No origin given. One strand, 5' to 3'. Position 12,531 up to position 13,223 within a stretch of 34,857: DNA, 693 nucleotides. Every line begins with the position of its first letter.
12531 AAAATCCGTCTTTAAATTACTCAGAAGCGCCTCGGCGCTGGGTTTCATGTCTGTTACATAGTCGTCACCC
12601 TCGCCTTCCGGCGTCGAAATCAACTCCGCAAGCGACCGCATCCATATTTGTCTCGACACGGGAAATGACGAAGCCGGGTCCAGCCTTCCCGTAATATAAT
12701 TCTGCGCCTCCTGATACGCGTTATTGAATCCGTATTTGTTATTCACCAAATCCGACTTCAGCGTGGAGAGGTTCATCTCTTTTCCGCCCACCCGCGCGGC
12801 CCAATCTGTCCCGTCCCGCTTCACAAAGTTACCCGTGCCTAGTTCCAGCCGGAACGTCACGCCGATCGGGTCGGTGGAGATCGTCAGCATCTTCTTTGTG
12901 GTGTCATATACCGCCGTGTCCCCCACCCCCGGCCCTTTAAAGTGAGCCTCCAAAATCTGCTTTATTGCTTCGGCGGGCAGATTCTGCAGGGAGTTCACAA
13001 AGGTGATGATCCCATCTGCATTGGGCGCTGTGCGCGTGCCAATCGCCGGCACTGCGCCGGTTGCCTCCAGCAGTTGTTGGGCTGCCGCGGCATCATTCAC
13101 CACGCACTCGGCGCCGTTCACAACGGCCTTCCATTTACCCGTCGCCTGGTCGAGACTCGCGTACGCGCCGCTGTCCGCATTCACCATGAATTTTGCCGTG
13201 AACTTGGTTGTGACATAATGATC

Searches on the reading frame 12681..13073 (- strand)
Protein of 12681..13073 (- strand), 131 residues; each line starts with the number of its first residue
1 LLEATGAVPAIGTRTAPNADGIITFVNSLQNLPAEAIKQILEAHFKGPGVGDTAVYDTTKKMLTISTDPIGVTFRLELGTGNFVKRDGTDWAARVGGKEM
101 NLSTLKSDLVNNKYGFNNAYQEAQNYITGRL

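Call 54: find_homologous_proteins(query=A2, max_evalue=0.01)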
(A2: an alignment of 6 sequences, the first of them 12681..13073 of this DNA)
Query A2 (6 sequences): 1038 candidates shared short words with the query, none scored E <= 0.01.
